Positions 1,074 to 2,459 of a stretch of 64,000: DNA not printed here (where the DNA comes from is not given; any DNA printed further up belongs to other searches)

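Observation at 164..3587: Co-directional module: NPPF adenine methyltransferase, DUF262-HNH nuclease and a membrane alpha/beta-hydrolase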

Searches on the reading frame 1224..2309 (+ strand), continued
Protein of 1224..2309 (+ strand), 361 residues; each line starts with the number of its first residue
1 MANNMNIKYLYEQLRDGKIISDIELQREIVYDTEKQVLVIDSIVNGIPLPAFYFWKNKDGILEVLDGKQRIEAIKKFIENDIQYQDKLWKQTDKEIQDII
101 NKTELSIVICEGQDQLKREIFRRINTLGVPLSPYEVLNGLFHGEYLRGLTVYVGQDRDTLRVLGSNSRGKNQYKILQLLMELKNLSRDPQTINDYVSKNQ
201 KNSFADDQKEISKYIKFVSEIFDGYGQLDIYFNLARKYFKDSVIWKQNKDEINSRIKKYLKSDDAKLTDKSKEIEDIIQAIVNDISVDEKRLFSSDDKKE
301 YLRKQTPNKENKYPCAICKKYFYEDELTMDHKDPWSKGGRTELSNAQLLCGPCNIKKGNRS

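Call 26: get_annotated_region(hit=H3, flank=5000)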
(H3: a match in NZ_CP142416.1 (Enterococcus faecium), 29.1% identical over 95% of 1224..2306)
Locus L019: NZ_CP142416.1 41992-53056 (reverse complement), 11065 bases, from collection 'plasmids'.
description: Enterococcus faecium strain BN83 plasmid pBN83-1, complete sequence
organism: Enterococcus faecium (NCBI taxid 1352)
taxonomy: Bacteria; Bacillota; Bacilli; Lactobacillales; Enterococcaceae; Enterococcus; Enterococcus faecium
host: -; source: Bovine,milk sample; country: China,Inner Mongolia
typing (MOB-suite, as given by PLSDB): non-mobilizable; replicon rep_cluster_1118,rep_cluster_893
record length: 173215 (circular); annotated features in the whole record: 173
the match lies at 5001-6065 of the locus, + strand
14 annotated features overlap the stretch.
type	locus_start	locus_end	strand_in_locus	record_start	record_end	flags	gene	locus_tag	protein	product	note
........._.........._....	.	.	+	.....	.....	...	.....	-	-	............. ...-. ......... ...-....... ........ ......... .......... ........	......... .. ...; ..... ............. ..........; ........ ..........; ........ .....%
predicted_resistance_gene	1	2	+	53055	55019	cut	optrA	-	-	ABC-F type ribosomal protection protein OptrA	predicted by amrfinderplus; class PHENICOL/OXAZOLIDINONE; identity 99.69%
CDS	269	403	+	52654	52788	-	-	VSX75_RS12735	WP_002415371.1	hypothetical protein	-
CDS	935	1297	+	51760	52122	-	-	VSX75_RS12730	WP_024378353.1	EFR1 family ferrodoxin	-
CDS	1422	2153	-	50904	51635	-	erm(A)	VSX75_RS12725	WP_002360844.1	23S rRNA (adenine(2058)-N(6))-methyltransferase Erm(A)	-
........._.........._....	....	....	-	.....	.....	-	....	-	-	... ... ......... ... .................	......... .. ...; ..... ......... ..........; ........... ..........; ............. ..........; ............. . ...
CDS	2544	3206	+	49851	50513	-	-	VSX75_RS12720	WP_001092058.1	class I SAM-dependent methyltransferase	GO:0032259 - methylation [Evidence IEA]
CDS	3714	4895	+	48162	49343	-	-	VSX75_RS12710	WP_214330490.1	adenine-specific methyltransferase EcoRI family protein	-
CDS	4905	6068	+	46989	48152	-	-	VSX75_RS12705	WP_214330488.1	DUF262 domain-containing protein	-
CDS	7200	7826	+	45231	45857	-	-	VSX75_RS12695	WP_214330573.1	hypothetical protein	-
CDS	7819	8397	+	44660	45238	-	-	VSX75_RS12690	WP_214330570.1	hypothetical protein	-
CDS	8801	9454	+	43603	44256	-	-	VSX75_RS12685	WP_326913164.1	type ISP restriction/modification enzyme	-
CDS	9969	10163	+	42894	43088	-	-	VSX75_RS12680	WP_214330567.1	hypothetical protein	-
CDS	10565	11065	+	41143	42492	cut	-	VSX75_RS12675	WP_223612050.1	site-specific integrase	GO:0015074 - DNA integration [Evidence IEA]; GO:0006310 - DNA recombination [Evidence IEA]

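Call 27: get_annotated_region(hit=H28, flank=4000)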
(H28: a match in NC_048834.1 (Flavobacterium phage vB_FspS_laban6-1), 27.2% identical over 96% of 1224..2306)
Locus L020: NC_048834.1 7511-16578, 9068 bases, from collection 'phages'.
description: Flavobacterium phage vB_FspS_laban6-1, complete genome.
organism: Flavobacterium phage vB_FspS_laban6-1 (NCBI taxid 2686250)
taxonomy: Viruses; Duplodnaviria; Heunggongvirae; Uroviricota; Caudoviricetes; Duneviridae; Labanvirus; Labanvirus laban
host: Flavobacterium sp. LMO6; source: -; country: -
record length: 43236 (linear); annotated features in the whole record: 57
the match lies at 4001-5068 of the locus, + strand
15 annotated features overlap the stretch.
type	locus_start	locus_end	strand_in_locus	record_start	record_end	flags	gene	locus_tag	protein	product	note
CDS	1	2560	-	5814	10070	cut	-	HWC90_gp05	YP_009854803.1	tail length tape measure protein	annotation based on sequence similarity to NCBI OJX55566.1 and Pfam PF10145.8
CDS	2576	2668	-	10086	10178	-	-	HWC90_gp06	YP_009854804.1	hypothetical protein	-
CDS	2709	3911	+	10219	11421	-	-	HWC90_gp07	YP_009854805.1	DNA methyltransferase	annotation based on sequence similarity to NCBI WP_139205276.1 and Pfam PF13651.5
CDS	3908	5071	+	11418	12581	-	-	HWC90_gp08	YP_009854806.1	DUF262 domain-containing protein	annotation based on sequence similarity to NCBI WP_134338253.1 and Pfam PF03235.13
CDS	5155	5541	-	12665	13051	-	-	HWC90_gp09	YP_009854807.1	hypothetical protein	annotation based on sequence similarity to NCBI OYX86819.1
CDS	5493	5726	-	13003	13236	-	-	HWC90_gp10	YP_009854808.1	hypothetical protein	-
CDS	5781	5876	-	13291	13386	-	-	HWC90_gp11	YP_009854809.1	hypothetical protein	-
CDS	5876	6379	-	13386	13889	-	-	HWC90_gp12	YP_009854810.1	DUF4468 domain-containing protein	annotation based on sequence similarity to NCBI PIV94313.1 and Pfam PF14730.5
CDS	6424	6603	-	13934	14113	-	-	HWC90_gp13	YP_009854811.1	hypothetical protein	annotation based on sequence similarity to NCBI WP_094166438.1 and Pfam PF13446.5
CDS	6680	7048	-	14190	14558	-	-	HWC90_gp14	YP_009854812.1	hypothetical protein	annotation based on sequence similarity to NCBI WP_093024724.1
CDS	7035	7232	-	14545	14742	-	-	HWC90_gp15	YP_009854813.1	hypothetical protein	annotation based on sequence similarity to NCBI OYX86815.1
CDS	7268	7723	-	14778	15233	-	-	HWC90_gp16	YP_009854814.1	hypothetical protein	annotation based on sequence similarity to NCBI WP_026730214.1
CDS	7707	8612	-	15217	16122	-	-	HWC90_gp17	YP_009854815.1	hypothetical protein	annotation based on sequence similarity to NCBI OYX86813.1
CDS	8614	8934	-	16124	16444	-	-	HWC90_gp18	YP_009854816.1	hypothetical protein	annotation based on sequence similarity to NCBI WP_093024720.1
CDS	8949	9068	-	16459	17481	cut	-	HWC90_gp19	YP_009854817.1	hypothetical protein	annotation based on sequence similarity to NCBI WP_026730211.1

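Call 64: predict_structure(alignment_id=A2)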
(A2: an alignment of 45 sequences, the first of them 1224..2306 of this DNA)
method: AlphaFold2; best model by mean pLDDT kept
length: 361 residues; sequences in the alignment: 45
mean_pLDDT: 83.5   pTM: 0.53
mean pLDDT of the five models: 83.5, 83.3, 82.6, 81.4, 79.4
residues with pLDDT >= 90: 140; 70-90: 165; 50-70: 45; < 50: 11
segments of 3 or more residues with pLDDT < 50: 1-3, 24-29
pLDDT, mean of each block of 10 residues (from residue 1): 72 87 50 80 81 84 84 90 89 91 85 72 59 77 87 94 90 96 90 90 94 97 94 95 93 92 81 88 67 78 88 92 90 60 81 77 43
secondary structure, 60 per line:
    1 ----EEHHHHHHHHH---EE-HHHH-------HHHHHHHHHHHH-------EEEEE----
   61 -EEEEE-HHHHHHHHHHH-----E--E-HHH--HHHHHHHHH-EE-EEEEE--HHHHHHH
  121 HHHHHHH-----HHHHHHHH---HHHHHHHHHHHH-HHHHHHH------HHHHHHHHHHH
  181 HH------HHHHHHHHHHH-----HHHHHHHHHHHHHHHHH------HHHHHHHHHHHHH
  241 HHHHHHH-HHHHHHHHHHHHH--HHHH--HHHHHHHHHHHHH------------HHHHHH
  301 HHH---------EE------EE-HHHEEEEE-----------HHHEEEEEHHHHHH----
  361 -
elements in order: H7-15 H22-25 H33-44 E52-56 E62-66 H68-78 H94-102 E107-111 H114-127 H133-140 H144-155 H157-163 H170-182 H189-199 H205-221 H228-247 H249-261 H264-267 H270-282 H295-303 E327-331 E346-350 H351-356

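Call 68: fold_search(model_id=the predicted structure, library=pdb)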
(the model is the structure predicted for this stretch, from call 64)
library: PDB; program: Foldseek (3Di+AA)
matches with E <= 10: 168; with E <= 0.001: 0
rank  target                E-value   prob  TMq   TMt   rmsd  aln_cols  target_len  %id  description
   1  7p9m_A                1.2e-03  0.97  0.27  0.19  20.7       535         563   13  BrxU, GmrSD-family Type IV restriction enzyme (released 2021-12-08)
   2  7bnr_B                2.2e-03  0.99  0.20  0.34  16.0       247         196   14  Crystal structure of a ParB Q52A mutant from Myxococcus xanthus bound to CTPyS (released 2021-09-08)
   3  7bnr_A                3.5e-03  0.98  0.20  0.35  16.1       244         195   14  Crystal structure of a ParB Q52A mutant from Myxococcus xanthus bound to CTPyS (released 2021-09-08)
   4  7p9m_B                3.5e-03  0.89  0.25  0.18  20.0       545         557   13  BrxU, GmrSD-family Type IV restriction enzyme (released 2021-12-08)
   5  7ol9_B                6.3e-03  0.97  0.21  0.34  14.3       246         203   13  Crystal structure of C-terminally truncated Bacillus subtilis nucleoid occlusion protein (Noc) complexed to the Noc-bi (released 2022-03-09)
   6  6sdk_B                7.0e-03  0.97  0.21  0.36  16.7       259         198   13  Crystal structure of bacterial ParB dimer bound to CDP (released 2019-10-23)
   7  7bnk_A                7.8e-03  0.97  0.21  0.37  15.9       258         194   14  Crystal structure of ParB from Myxococcus xanthus bound to CDP and Monothiophosphate (released 2021-09-08)
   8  7o0n_A                8.2e-03  0.97  0.21  0.36  16.2       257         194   13  Crystal structure of a ParB E93A mutant from Myxococcus xanthus bound to CDP and monothiophosphate (released 2021-09-15)
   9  7ol9_A                9.6e-03  0.87  0.18  0.29  16.7       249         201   13  Crystal structure of C-terminally truncated Bacillus subtilis nucleoid occlusion protein (Noc) complexed to the Noc-bi (released 2022-03-09)
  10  7p9k_A                1.2e-02  0.82  0.27  0.19  20.9       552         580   14  BrxU, GmrSD-family Type IV restriction enzyme (released 2021-12-08)
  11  7ng0                  1.9e-02  0.93  0.21  0.35  16.5       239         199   17  Crystal structure of N- and C-terminally truncated Geobacillus thermoleovorans nucleoid occlusion protein Noc (released 2021-02-17)
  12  4h9d_A                2.5e-02  1.00  0.13  0.43   6.5        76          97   29  Crystal Structure of Mn-dependent Gme HNH nicking endonuclease from Geobacter metallireducens GS-15, Northeast Structu (released 2012-10-10)
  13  7bnk_B                3.1e-02  0.89  0.20  0.36  16.0       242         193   14  Crystal structure of ParB from Myxococcus xanthus bound to CDP and Monothiophosphate (released 2021-09-08)
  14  1vz0_C                3.4e-02  0.77  0.16  0.29  13.8       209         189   14  Chromosome segregation protein Spo0J from Thermus thermophilus (released 2004-07-19)
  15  1vz0_E                4.9e-02  0.69  0.17  0.29  15.0       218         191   14  Chromosome segregation protein Spo0J from Thermus thermophilus (released 2004-07-19)
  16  4h9d_C                5.2e-02  1.00  0.14  0.51   4.6        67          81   31  Crystal Structure of Mn-dependent Gme HNH nicking endonuclease from Geobacter metallireducens GS-15, Northeast Structu (released 2012-10-10)
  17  4h9d_B                5.2e-02  1.00  0.14  0.47   6.1        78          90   28  Crystal Structure of Mn-dependent Gme HNH nicking endonuclease from Geobacter metallireducens GS-15, Northeast Structu (released 2012-10-10)
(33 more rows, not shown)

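Call 71: get_annotated_region(hit=H14, flank=2500)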
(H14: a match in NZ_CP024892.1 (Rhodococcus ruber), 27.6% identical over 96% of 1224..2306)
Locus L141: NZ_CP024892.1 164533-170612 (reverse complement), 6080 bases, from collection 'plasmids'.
description: Rhodococcus ruber strain YYL plasmid pYYL1.1, complete sequence
organism: Rhodococcus ruber (NCBI taxid 1830)
taxonomy: Bacteria; Actinomycetota; Actinomycetes; Mycobacteriales; Nocardiaceae; Rhodococcus; Rhodococcus ruber
host: -; source: cell culture,activated sludge from pharmaceutical waste in Shaoxing China; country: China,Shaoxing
typing (MOB-suite, as given by PLSDB): conjugative; relaxase MOBF; mating-pair formation MPF_T
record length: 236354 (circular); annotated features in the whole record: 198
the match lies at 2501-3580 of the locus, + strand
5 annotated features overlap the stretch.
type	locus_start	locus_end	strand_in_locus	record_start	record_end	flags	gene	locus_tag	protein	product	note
CDS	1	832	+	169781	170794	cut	-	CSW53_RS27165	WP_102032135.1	hypothetical protein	-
CDS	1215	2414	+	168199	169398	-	-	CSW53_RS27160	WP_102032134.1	adenine-specific methyltransferase EcoRI family protein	-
CDS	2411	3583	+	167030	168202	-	-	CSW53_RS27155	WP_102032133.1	DUF262 domain-containing protein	-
CDS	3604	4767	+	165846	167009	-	tcmP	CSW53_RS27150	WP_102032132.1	three-Cys-motif partner protein TcmP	-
CDS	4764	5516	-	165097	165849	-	-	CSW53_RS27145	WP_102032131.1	phage Gp37/Gp68 family protein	-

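Call 72: get_annotated_region(hit=H15, flank=2500)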
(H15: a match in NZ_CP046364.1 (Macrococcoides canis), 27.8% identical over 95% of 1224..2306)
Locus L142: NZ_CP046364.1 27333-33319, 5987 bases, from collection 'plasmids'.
description: Macrococcoides canis strain Epi0082 plasmid pMiCAN82a, complete sequence
organism: Macrococcoides canis (NCBI taxid 1855823)
taxonomy: Bacteria; Bacillota; Bacilli; Bacillales; Staphylococcaceae; Macrococcoides; Macrococcoides canis
host: -; source: dog,swabs,ear infection; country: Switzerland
typing (MOB-suite, as given by PLSDB): non-mobilizable
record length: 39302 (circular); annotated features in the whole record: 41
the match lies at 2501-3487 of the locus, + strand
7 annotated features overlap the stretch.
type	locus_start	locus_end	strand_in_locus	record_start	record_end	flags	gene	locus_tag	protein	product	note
CDS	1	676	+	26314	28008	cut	-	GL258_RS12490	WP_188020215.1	hypothetical protein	-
CDS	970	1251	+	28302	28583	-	-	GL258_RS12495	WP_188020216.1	hypothetical protein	-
CDS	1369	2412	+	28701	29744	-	-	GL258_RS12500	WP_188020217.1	adenine-specific methyltransferase EcoRI family protein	-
CDS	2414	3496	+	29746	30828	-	-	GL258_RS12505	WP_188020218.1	DUF262 domain-containing protein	-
CDS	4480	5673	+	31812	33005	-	-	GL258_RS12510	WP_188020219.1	macrolide efflux MFS transporter Mef(F)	-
predicted_resistance_gene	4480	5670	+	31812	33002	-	mef(F)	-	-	macrolide efflux MFS transporter Mef(F)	predicted by amrfinderplus; class MACROLIDE; identity 100.0%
predicted_resistance_gene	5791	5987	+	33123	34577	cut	msr(G)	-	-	ABC-F type ribosomal protection protein Msr(G)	predicted by amrfinderplus; class MACROLIDE/STREPTOGRAMIN; identity 100.0%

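Call 73: get_annotated_region(hit=H18, flank=2500)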
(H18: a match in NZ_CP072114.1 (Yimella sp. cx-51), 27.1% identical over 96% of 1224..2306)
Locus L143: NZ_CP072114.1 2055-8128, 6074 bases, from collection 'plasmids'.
description: Yimella sp. cx-51 plasmid unnamed1, complete sequence
organism: Yimella sp. cx-51 (NCBI taxid 2770551)
taxonomy: Bacteria; Actinomycetota; Actinomycetes; Micrococcales; Dermacoccaceae; Yimella; Yimella sp. cx-51
host: -; source: Procambus clarkii,intestinal contents; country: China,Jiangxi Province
typing (MOB-suite, as given by PLSDB): non-mobilizable
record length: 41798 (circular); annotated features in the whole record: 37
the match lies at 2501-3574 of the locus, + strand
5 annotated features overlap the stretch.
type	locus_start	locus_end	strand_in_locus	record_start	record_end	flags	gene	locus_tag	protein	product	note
CDS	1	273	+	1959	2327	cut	-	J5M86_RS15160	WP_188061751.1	hypothetical protein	-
CDS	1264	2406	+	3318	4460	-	-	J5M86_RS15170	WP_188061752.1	adenine-specific methyltransferase EcoRI family protein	-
CDS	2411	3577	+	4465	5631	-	-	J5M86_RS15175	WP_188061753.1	DUF262 domain-containing protein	-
CDS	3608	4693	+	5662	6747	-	-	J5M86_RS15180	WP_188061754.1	hypothetical protein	-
CDS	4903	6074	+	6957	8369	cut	-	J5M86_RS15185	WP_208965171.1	pentapeptide repeat-containing protein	-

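Call 74: get_annotated_region(hit=H19, flank=2500)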
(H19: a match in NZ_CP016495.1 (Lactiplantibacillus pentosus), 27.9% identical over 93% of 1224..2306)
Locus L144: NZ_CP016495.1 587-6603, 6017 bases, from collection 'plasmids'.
description: Lactiplantibacillus pentosus strain BGM48 plasmid pBGM48-4, complete sequence
organism: Lactiplantibacillus pentosus (NCBI taxid 1589)
taxonomy: Bacteria; Bacillota; Bacilli; Lactobacillales; Lactobacillaceae; Lactiplantibacillus; Lactiplantibacillus pentosus
host: -; source: bacteria,olive fermentation; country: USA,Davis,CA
typing (MOB-suite, as given by PLSDB): mobilizable; replicon rep_cluster_1229; relaxase MOBQ
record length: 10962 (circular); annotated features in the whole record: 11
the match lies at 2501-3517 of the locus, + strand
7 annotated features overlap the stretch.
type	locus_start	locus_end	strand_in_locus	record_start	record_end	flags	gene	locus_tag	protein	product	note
CDS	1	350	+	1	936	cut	-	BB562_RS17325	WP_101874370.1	replication initiation protein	GO:0006270 - DNA replication initiation [Evidence IEA]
CDS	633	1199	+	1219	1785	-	-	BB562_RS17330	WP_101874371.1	DUF536 domain-containing protein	-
CDS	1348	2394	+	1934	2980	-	-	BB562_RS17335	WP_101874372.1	adenine-specific methyltransferase EcoRI family protein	-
CDS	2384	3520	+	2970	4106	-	-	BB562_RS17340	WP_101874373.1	DUF262 domain-containing protein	-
CDS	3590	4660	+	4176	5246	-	-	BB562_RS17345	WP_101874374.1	hypothetical protein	-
CDS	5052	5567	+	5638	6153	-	-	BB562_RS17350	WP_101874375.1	hypothetical protein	-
CDS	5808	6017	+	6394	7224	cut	-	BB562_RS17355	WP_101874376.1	GIY-YIG nuclease family protein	-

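Call 75: get_annotated_region(hit=H25, flank=2500)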
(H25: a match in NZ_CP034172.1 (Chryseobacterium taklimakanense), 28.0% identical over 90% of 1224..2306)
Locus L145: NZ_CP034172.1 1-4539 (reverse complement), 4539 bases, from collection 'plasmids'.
description: Chryseobacterium taklimakanense strain H4753 plasmid unnamed, complete sequence
organism: Chryseobacterium taklimakanense (NCBI taxid 536441)
taxonomy: Bacteria; Bacteroidota; Flavobacteriia; Flavobacteriales; Weeksellaceae; Chryseobacterium; Chryseobacterium taklimakanense
host: -; source: Homo sapiens,Blood; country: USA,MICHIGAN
typing (MOB-suite, as given by PLSDB): mobilizable; relaxase MOBB
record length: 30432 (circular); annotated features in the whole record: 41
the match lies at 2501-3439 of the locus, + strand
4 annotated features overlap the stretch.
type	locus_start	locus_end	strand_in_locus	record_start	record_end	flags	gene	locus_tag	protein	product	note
CDS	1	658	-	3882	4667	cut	-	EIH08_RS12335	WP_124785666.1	lytic transglycosylase domain-containing protein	-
CDS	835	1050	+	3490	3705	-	-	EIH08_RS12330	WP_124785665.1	hypothetical protein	-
CDS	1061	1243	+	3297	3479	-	-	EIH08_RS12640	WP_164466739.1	hypothetical protein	-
CDS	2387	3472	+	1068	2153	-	-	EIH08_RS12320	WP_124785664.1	DUF262 domain-containing protein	-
